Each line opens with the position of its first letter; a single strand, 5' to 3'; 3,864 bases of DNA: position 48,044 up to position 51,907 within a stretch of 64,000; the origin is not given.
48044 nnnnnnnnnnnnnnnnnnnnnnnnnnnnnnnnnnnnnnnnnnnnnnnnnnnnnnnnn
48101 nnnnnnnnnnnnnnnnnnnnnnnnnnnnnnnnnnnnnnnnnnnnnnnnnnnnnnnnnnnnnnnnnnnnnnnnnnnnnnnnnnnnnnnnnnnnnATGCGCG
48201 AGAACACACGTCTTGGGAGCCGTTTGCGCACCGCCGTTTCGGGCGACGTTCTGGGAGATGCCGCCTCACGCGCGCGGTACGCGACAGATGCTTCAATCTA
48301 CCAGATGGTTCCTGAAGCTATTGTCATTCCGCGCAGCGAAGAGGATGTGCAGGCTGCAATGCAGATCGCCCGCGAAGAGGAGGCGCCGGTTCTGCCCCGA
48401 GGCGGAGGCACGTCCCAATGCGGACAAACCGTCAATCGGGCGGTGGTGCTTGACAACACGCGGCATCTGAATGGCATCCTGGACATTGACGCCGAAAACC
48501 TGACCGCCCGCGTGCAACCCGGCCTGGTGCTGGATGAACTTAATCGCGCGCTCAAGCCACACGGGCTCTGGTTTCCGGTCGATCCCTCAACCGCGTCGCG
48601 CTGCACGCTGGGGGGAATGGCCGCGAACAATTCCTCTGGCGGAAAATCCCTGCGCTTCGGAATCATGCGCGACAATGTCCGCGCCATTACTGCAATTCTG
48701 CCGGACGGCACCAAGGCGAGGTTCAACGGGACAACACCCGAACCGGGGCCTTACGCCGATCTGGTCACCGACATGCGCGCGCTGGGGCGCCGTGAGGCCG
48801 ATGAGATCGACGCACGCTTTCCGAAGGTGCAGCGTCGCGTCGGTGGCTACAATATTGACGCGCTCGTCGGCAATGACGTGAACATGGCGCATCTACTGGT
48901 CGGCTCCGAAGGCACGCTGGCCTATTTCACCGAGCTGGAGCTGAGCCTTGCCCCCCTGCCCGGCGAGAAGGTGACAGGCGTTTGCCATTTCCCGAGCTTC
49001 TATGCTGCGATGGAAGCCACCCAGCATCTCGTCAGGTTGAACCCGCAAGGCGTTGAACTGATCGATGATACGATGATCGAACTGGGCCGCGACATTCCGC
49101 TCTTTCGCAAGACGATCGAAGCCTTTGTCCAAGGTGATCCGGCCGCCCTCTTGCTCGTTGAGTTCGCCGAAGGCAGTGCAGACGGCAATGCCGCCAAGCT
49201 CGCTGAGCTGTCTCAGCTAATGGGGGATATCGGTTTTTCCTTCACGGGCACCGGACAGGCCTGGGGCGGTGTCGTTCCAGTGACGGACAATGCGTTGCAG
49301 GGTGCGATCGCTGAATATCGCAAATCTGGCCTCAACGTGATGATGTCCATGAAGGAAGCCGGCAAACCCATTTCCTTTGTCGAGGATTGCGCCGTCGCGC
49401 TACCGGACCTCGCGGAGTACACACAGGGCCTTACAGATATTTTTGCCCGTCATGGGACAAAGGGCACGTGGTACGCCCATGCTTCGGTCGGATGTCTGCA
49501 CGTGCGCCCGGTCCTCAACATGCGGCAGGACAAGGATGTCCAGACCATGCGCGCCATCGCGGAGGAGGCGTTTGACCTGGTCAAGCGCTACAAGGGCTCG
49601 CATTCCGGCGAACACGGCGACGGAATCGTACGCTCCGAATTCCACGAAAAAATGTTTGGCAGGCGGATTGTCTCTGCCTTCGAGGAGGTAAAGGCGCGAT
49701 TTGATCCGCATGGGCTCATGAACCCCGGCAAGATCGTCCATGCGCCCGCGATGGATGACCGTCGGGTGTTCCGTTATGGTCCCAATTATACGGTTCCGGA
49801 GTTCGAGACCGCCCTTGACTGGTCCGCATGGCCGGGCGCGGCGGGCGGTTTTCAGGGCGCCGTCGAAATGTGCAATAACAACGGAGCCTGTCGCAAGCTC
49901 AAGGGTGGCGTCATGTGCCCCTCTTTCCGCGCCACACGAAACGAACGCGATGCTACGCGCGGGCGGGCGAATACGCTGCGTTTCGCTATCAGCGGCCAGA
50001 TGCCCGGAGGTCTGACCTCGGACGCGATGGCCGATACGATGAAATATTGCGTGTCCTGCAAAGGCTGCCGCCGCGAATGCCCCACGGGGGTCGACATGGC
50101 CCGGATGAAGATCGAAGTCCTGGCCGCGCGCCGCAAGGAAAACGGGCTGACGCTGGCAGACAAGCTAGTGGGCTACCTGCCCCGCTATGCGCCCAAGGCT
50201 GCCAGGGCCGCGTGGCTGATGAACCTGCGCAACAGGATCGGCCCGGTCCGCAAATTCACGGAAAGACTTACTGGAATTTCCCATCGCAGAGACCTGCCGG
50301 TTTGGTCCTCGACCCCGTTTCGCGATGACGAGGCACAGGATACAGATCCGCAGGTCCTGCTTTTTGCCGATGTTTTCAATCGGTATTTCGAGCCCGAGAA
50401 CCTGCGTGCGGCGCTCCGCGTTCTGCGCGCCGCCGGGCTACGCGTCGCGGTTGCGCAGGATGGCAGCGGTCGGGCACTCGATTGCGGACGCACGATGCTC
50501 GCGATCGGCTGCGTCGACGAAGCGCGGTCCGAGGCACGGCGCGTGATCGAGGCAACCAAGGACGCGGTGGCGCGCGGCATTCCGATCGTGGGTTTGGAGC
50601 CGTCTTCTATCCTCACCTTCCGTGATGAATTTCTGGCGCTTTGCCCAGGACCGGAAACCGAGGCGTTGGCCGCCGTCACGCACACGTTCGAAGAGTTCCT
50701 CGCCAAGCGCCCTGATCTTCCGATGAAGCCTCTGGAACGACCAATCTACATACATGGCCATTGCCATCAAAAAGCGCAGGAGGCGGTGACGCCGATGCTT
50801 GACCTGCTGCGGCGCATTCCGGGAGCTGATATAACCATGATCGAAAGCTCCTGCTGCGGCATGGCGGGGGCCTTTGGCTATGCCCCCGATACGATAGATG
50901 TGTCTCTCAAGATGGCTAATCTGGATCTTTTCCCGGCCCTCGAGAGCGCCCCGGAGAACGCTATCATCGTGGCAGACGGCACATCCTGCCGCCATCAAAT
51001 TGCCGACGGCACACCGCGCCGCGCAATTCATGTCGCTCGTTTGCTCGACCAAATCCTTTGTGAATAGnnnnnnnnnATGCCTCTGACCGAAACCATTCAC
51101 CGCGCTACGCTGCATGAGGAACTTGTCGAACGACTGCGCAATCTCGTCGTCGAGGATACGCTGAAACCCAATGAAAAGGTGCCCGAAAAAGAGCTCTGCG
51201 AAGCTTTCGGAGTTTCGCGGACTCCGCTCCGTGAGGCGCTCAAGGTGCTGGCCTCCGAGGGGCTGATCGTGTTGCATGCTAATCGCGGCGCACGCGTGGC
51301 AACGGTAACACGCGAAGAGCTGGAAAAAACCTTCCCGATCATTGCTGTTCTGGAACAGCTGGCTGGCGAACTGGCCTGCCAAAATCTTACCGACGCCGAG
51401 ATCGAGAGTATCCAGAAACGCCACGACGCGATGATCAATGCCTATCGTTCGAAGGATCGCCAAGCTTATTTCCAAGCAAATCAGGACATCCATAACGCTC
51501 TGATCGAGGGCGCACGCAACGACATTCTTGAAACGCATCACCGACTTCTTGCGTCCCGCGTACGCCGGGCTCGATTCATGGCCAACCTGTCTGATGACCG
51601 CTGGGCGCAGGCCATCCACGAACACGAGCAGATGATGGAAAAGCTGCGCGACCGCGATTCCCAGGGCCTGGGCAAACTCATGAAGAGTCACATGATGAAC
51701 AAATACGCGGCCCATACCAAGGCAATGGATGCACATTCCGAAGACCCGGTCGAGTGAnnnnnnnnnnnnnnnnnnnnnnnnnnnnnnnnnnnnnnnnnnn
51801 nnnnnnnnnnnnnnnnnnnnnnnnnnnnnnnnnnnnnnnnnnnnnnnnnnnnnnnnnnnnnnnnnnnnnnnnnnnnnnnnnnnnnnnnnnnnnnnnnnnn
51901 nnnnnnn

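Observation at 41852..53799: Unassigned CoA-dependent catabolic pathway built around MatB without MatA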

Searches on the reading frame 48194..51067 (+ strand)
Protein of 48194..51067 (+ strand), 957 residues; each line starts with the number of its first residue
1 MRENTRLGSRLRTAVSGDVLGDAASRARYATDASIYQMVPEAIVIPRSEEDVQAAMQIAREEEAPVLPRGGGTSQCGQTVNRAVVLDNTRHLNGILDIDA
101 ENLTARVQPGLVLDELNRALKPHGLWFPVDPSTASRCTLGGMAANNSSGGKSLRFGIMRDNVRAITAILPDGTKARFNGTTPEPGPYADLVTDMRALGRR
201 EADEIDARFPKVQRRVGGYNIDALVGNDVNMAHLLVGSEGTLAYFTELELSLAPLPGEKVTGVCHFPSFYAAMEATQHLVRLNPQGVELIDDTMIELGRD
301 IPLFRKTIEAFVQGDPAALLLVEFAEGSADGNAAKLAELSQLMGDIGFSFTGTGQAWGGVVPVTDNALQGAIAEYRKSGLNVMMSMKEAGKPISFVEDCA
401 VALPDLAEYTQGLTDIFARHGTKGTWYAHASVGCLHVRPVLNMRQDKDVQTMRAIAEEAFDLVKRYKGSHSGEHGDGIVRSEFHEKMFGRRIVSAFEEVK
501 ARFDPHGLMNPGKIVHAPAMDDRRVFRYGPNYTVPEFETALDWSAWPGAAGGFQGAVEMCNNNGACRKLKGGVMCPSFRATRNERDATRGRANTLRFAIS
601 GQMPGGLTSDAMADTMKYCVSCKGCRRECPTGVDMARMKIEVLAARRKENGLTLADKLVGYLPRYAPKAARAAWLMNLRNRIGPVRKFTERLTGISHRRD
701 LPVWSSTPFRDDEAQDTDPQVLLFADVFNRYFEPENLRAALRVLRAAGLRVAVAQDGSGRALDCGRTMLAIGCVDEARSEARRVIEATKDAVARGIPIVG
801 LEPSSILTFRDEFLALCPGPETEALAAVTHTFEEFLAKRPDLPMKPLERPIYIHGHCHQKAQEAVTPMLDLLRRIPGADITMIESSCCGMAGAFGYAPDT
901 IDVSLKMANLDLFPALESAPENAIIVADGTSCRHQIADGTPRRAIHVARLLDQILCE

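Call 3: search_protein_families(library=pfam, proteins=[window:48194-51067:+])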
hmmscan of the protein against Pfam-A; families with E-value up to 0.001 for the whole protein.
window:48194-51067:+ (957 aa): 4 families
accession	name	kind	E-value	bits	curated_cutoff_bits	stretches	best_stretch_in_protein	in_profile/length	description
PF02913.24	FAD-oxidase_C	-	4.5e-44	151.5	21.2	1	256-514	2-248/248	FAD linked oxidases, C-terminal domain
PF01565.28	FAD_binding_4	-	1.7e-43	148.1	26.4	1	40-174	1-135/139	FAD binding domain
PF13183.11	Fer4_8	-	9e-09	36.2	27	1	557-633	2-68/68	4Fe-4S dicluster domain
PF13534.11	Fer4_17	-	5.2e-07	30.6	22.2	1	560-634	2-61/61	4Fe-4S dicluster domain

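Call 4: search_protein_families(library=ncbifam, proteins=[window:48194-51067:+])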
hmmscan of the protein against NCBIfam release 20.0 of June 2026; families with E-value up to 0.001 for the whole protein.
window:48194-51067:+ (957 aa): 13 families
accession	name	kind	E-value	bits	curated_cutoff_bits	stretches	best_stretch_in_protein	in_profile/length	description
NF049975.1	2HglutDHaseYdiJ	equivalog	1.6e-149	499.5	1350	2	14-596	26-615/1018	D-2-hydroxyglutarate dehydrogenase YdiJ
TIGR00387.1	glcD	equivalog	4.6e-60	203.6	567.9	2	43-176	1-135/413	glycolate oxidase subunit GlcD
NF008369.0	PRK11168.1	equivalog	9.5e-52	176.2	278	1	611-955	52-399/401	anaerobic glycerol-3-phosphate dehydrogenase subunit C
TIGR03379.1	glycerol3P_GlpC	equivalog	4.1e-36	124.6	279.9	1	612-954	47-395/397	anaerobic glycerol-3-phosphate dehydrogenase subunit GlpC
NF008408.0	PRK11230.1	equivalog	3.3e-35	121.5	897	2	19-174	34-191/499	glycolate oxidase subunit GlcD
NF045670.1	quin_L_LdhH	equivalog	7.4e-20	70.8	800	1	610-946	347-695/706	L-lactate dehydrogenase (quinone) large subunit LdhH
NF008439.0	PRK11282.1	equivalog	1.6e-17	63.4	284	1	50-179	9-138/358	glycolate oxidase subunit GlcE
NF008434.0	PRK11274.1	equivalog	4.3e-15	55.6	333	1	573-955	33-407/409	glycolate oxidase subunit GlcF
NF053785.1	DcplphribOxDprE1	equivalog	9.3e-14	51.5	500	1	43-175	18-148/449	decaprenylphosphoryl-beta-D-ribose oxidase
NF004898.0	PRK06259.1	equivalog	4.7e-10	38.7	385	1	574-892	145-423/488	fumarate reductase (CoM/CoB) subunit TfrB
TIGR01678.1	FAD_lactone_ox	subfamily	1.5e-08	34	396.8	1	29-173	4-145/438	sugar 1,4-lactone oxidase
TIGR01679.1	bact_FAD_ox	subfamily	0.00063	18.7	292.25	0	38-172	10-138/419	FAD-linked oxidoreductase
TIGR01677.1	pln_FAD_oxido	subfamily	0.00069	18.2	383.1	0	42-173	36-172/560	FAD-dependent oxidoreductase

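Call 21: find_related_loci(query=window:48194-51067:+, collection=genome_contigs, flank=10000)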
Query window:48194-51067:+ (957 aa) in genome_contigs; peptide patterns used: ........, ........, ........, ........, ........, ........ (x = any residue, [..] = any of these).
587 stretches matched a pattern; 487 encode a relative of the query (tblastn E <= 1e-3); the best 80 are kept; 80 distinct loci.
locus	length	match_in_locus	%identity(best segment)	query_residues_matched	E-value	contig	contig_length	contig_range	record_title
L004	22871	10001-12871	92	1-957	0e+0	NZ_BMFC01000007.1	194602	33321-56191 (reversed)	Marivita lacus strain CGMCC 1.12478 sequence07, whole genome shotgun sequence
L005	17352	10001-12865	92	1-955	0e+0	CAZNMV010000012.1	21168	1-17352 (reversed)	MAG TPA_asm: uncultured Aestuariivita sp. isolate binchicken_co208_27 genome assembly, contig: NODE_3711_length_21168_co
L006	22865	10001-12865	89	1-955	0e+0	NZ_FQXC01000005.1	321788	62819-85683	Marivita hallyeonensis strain DSM 29431, whole genome shotgun sequence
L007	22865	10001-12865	88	1-955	0e+0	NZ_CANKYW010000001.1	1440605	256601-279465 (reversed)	Uncultured Marivita sp. isolate 3-2007-G.fasta NODE_1, whole genome shotgun sequence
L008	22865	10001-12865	88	1-955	0e+0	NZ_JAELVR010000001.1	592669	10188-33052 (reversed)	Sedimentitalea arenosa strain CAU 1593 contig1, whole genome shotgun sequence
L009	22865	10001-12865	87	1-955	0e+0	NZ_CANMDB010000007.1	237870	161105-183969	Uncultured Roseobacter sp. isolate 2-944-J.fasta NODE_7, whole genome shotgun sequence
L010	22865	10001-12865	87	1-955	0e+0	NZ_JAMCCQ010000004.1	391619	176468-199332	Marivita sp. GX14005 4, whole genome shotgun sequence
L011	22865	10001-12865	86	1-955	0e+0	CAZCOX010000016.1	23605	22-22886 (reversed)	MAG TPA_asm: uncultured Rhodobacterales bacterium isolate SRP135972_co1_136 genome assembly, contig: NODE_2073_length_23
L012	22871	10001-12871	86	1-957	0e+0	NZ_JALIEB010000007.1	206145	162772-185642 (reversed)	Roseobacter sinensis strain WL0113 NODE_7_length_206145_cov_115.872906, whole genome shotgun sequence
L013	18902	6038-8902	87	1-955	0e+0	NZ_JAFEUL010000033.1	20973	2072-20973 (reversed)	Actibacterium sp. 188UL27-1 contig33, whole genome shotgun sequence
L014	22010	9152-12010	87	1-953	0e+0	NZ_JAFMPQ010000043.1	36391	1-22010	Cognatishimia sp. F0-27 scaffold_43_length=36392, whole genome shotgun sequence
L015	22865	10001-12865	86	1-955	0e+0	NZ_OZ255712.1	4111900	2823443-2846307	MAG: Roseovarius sp. isolate e29953d4-7766-45fa-9b4b-6bec6ca4169c chromosome 1, complete sequence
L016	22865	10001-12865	87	1-955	0e+0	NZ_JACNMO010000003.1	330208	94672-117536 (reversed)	Roseobacter weihaiensis strain H9 Scaffold3_1, whole genome shotgun sequence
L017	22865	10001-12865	86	1-955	0e+0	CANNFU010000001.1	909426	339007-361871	uncultured Rhodobacteraceae bacterium isolate 2-1022.fasta genome assembly, contig: NODE_1, whole genome shotgun sequenc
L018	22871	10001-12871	85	1-957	0e+0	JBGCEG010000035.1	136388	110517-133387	MAG: Roseobacter sp. isolate SGMAG-53 contig35, whole genome shotgun sequence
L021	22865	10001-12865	86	1-955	0e+0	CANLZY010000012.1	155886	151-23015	uncultured Tropicimonas sp. isolate 4-1442.fasta genome assembly, contig: NODE_12, whole genome shotgun sequence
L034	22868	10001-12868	81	1-955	0e+0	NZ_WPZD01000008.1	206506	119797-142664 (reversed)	Ruegeria sp. HKCCD7239 NODE_8, whole genome shotgun sequence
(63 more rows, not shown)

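Call 29: search_protein_families(library=pfam, proteins=[L034:13604-14758:-, L034:14670-15542:-, L034:15539-16393:-, L034:16345-17403:-, L034:17432-18346:-, L034:18428-19168:+, L034:19222-20046:+, L034:20107-21642:+, L034:21488-22624:+, L021:5900-6748:-])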
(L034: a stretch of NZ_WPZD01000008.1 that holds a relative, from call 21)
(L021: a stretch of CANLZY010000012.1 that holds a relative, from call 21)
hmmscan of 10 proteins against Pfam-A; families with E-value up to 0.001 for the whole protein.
L034:13604-14758:- (384 aa): 1 family
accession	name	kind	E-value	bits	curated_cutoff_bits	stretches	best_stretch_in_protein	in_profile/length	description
PF02615.19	Ldh_2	-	2.7e-110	369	38.8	1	35-365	2-332/333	Malate/L-lactate dehydrogenase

L034:14670-15542:- (290 aa): 1 family
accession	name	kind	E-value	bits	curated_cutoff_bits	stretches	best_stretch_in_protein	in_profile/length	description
PF00528.27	BPD_transp_1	-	1.8e-24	86.9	26.4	1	108-276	1-181/184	Binding-protein-dependent transport system inner membrane component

L034:15539-16393:- (284 aa): 5 families
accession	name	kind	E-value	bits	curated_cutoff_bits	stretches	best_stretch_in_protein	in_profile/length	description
PF00005.33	ABC_tran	-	2.5e-34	119.3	25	1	51-192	1-136/137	ABC transporter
PF20703.3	nSTAND1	-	0.00012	22.2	27.1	1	54-97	26-60/379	Novel STAND NTPase 1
PF13481.12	AAA_25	-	0.0004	20.5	27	0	57-78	29-50/195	AAA domain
PF09818.15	ABC_ATPase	-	0.00077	19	23.2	0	164-208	157-201/283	P-loop domain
PF13304.12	AAA_21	-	0.00098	19.7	27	0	63-84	1-22/304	AAA domain, putative AbiEii toxin, Type IV TA system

L034:16345-17403:- (352 aa): 4 families
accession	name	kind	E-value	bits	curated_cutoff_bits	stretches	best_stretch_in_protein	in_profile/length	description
PF09084.16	NMT1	-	8.1e-32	111.3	20.5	1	54-262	3-212/216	NMT1/THI5 like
PF12974.12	Phosphonate-bd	-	1.6e-09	38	27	1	71-212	28-174/242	ABC transporter, phosphonate, periplasmic substrate-binding protein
PF16868.10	NMT1_3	-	2.7e-06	27.6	27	1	56-203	11-169/289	NMT1-like family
PF13379.11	NMT1_2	-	0.00021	21.6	24.7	1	55-268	18-247/252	NMT1-like family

L034:17432-18346:- (304 aa): 1 family
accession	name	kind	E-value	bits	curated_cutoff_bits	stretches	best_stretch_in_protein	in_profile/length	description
PF01557.24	FAA_hydrolase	-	1e-78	264.3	23.9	1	90-302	2-214/214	Fumarylacetoacetate (FAA) hydrolase C-terminal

L034:18428-19168:+ (246 aa): 3 families
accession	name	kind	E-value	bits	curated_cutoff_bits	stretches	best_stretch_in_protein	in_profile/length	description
PF07729.17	FCD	-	2.9e-20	73.4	24.3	1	109-231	2-124/125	FCD domain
PF00392.27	GntR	-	3.7e-17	62.2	27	1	26-86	4-64/64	Bacterial regulatory proteins, gntR family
PF13545.12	HTH_Crp_2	-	0.00061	20.1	27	0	49-77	25-53/70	Crp-like helix-turn-helix domain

L034:19222-20046:+ (274 aa): 1 family
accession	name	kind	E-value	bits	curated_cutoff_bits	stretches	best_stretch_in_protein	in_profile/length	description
PF01557.24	FAA_hydrolase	-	3.9e-53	180.7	23.9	1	74-273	2-213/214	Fumarylacetoacetate (FAA) hydrolase C-terminal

L034:20107-21642:+ (511 aa): 2 families
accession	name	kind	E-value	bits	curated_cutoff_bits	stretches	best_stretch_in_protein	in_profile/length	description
PF00501.34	AMP-binding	-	1.3e-68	232.1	29.9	1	20-366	16-383/384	AMP-binding enzyme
PF13193.12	AMP-binding_C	-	2.1e-16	61.1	24.5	1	421-496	1-76/76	AMP-binding enzyme C-terminal domain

L034:21488-22624:+ (378 aa): 4 families
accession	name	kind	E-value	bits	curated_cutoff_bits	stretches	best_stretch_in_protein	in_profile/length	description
PF08546.17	ApbA_C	-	7.1e-27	94.7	22.7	1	251-370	2-123/125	Ketopantoate reductase PanE/ApbA C terminal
PF02558.23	ApbA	-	3.6e-26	92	22.2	1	56-224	1-149/150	Ketopantoate reductase PanE/ApbA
PF03807.23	F420_oxidored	-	3.5e-05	24.8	21.6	1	55-156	1-93/94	NADP oxidoreductase coenzyme F420-dependent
PF02826.25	2-Hacid_dh_C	-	0.00038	20.3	25.1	1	42-95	23-79/178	D-isomer specific 2-hydroxyacid dehydrogenase, NAD binding domain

L021:5900-6748:- (282 aa): 1 family
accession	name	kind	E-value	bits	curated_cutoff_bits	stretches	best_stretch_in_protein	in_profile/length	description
PF01925.25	TauE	-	5.6e-50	170.7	32.6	1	17-269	2-237/237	Sulfite exporter TauE/SafE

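Call 73: search_protein_families(library=ncbifam, proteins=[L034:13604-14758:-, L034:17432-18346:-, L034:20107-21642:+], max_evalue=1e-10)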
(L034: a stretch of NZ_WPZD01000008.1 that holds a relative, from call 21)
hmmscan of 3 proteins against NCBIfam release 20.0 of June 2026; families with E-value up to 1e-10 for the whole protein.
L034:13604-14758:- (384 aa): 5 families
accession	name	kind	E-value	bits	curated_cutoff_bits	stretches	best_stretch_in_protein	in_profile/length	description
NF011599.0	PRK15025.1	equivalog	8.5e-73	245.5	356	1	32-357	1-323/349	ureidoglycolate dehydrogenase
NF040650.1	sulfolac_dhydr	equivalog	1.9e-70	237.7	500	1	33-371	2-332/339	L-sulfolactate dehydrogenase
TIGR03175.1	AllD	equivalog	3.8e-69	233.4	496.2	1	32-357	1-323/349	ureidoglycolate dehydrogenase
NF007504.0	PRK10098.1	equivalog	3.9e-52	177.2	336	1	32-373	5-345/360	malate/lactate/ureidoglycolate dehydrogenase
NF009750.0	PRK13260.1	equivalog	1.5e-33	116.4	316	1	33-363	2-327/332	3-dehydro-L-gulonate 2-dehydrogenase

L034:17432-18346:- (304 aa): 6 families
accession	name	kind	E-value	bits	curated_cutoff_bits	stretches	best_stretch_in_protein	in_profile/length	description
NF053535.1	DhyDRhmHlse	equivalog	3.2e-57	194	500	1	72-301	56-278/284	2,4-didehydro-3-deoxy-L-rhamnonate hydrolase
TIGR02303.1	HpaG-C-term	equivalog_domain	1.9e-55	188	276.4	1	70-301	27-242/245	4-hydroxyphenylacetate degradation bifunctional isomerase/decarboxylase, C-terminal subunit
NF011750.0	PRK15203.1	equivalog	4.4e-45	154.2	811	1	84-301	219-422/429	4-hydroxyphenylacetate degradation bifunctional isomerase/decarboxylase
NF007967.0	PRK10691.1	equivalog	4.5e-42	143.9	201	1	86-273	15-198/219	fumarylacetoacetate hydrolase family protein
NF009399.0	PRK12764.1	equivalog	6e-38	131.1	444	1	97-274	25-199/501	fumarylacetoacetate hydrolase family protein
TIGR02305.1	HpaG-N-term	equivalog_domain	2.1e-34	118.9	228.65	1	89-301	2-205/205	4-hydroxyphenylacetate degradation bifunctional isomerase/decarboxylase, N-terminal subunit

L034:20107-21642:+ (511 aa): 100 families (the best 25 are shown)
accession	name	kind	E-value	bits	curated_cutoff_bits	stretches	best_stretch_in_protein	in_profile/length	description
NF004511.1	PRK05852.1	equivalog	1.3e-120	403.4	650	1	10-505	10-503/505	FadD7 family fatty acid--CoA ligase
NF004837.0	PRK06187.1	subfamily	4.4e-93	312.3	476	1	14-503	22-519/531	long-chain-fatty-acid--CoA ligase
NF004114.0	PRK05605.1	equivalog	6.1e-85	285.7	766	2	147-504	213-567/575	long-chain-fatty-acid--CoA ligase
NF005702.0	PRK07514.1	subfamily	4.5e-79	266.1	558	1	13-500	16-494/506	malonyl-CoA synthase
NF006181.0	PRK08314.1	subfamily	2.7e-78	263.6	705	1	150-498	199-546/563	long-chain-fatty-acid--CoA ligase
NF005307.0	PRK06839.1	equivalog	2.3e-70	237.6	748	1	27-504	28-491/496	o-succinylbenzoate--CoA ligase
NF005714.0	PRK07529.1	subfamily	3e-70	237.3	632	1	150-502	213-572/640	acyl-CoA synthetase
NF004808.0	PRK06155.1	equivalog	3.3e-70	236.9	722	1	23-504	43-520/542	ATP-dependent acyl-CoA ligase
NF005858.0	PRK07787.1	subfamily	4.2e-70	236.5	575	1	12-503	13-469/471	acyl-CoA synthetase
NF002966.0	PRK03640.1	equivalog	4.6e-69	233.3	556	1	27-503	28-477/483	o-succinylbenzoate--CoA ligase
NF005801.1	PRK07656.1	equivalog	1.4e-68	231.8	657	1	2-499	4-496/500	FadD3 family acyl-CoA ligase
NF009233.0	PRK12583.1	subfamily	2.5e-68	230.9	832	1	154-501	200-545/558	fatty acid CoA ligase family protein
TIGR01923.1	menE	equivalog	1.1e-66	225.6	330.15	1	30-499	3-439/442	o-succinylbenzoate--CoA ligase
NF005947.1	PRK08008.1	equivalog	9.9e-64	215.8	651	1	27-500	38-515/518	crotonobetaine/carnitine-CoA ligase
NF006182.0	PRK08316.1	subfamily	2.3e-63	214.5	663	1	26-499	36-510/523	fatty acyl-CoA synthetase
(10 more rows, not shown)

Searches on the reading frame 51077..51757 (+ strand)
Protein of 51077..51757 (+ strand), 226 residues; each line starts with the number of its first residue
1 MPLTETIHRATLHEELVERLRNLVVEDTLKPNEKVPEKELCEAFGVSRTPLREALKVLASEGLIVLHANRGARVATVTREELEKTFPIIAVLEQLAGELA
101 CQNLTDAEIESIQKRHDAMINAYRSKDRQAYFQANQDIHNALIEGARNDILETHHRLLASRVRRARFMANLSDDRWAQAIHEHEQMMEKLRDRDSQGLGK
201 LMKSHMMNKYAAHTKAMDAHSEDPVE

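Call 3: search_protein_families(library=pfam, proteins=[window:51077-51757:+])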
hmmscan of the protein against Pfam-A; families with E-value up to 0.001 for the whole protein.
window:51077-51757:+ (226 aa): 2 families
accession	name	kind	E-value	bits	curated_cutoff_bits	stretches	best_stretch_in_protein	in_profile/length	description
PF07729.17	FCD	-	2.3e-23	83.4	24.3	1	90-206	7-123/125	FCD domain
PF00392.27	GntR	-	6.8e-18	64.5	27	1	13-74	2-64/64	Bacterial regulatory proteins, gntR family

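Call 4: search_protein_families(library=ncbifam, proteins=[window:51077-51757:+])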
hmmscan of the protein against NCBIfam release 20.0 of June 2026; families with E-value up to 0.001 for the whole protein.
window:51077-51757:+ (226 aa): 21 families
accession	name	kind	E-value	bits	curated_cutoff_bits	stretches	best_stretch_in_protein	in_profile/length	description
TIGR03338.1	phnR_burk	equivalog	4e-27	95.2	271.5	1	10-208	10-208/212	phosphonate utilization associated transcriptional regulator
NF003011.0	PRK03837.1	subfamily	9e-17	61.5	260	2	5-81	7-84/241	transcriptional regulator NanR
NF007741.0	PRK10421.1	equivalog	1.4e-15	57.4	311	1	10-74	6-71/262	transcriptional regulator LldR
NF008576.0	PRK11534.1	equivalog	1.9e-14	53.9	218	1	18-219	14-223/225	DNA-binding transcriptional regulator CsiR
NF007442.0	PRK09990.1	equivalog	1.6e-13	50.7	301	1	9-153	8-171/256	transcriptional regulator GlcC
NF008504.0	PRK11414.1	equivalog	2.1e-11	44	225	1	1-202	1-204/221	GntR family transcriptional regulator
NF007001.0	PRK09464.1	equivalog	4.7e-10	39.5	330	1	6-148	5-163/254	pyruvate dehydrogenase complex transcriptional repressor PdhR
NF052282.1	PLP_TF_PdxR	equivalog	3.5e-09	36.2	320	1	12-100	2-77/448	MocR-like pyridoxine biosynthesis transcription factor PdxR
TIGR03337.1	phnR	equivalog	2.5e-08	33.9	296.75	1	16-74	6-65/231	phosphonate utilization transcriptional regulator PhnR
TIGR02018.2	his_ut_repres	equivalog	3.8e-08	33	220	1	15-81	3-70/226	histidine utilization transcriptional repressor HutC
NF052290.2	MocR_like_YczR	exception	8.6e-08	31.3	487.4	1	11-124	19-127/458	MocR-like transcription factor YczR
TIGR02404.1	trehalos_R_Bsub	equivalog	2.1e-06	27.6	211.95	1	18-96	7-84/233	trehalose operon repressor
NF052281.1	rhizopine_MocR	equivalog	5.1e-06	25.4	650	1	9-83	16-91/479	rhizopine catabolism transcriptional regulator MocR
NF007588.0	PRK10225.1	equivalog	5.5e-06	25.9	442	1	14-80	12-77/257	Uxu operon transcriptional regulator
TIGR02325.1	C_P_lyase_phnF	equivalog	9.5e-06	25.3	156.8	1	10-75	7-73/238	phosphonate metabolism transcriptional regulator PhnF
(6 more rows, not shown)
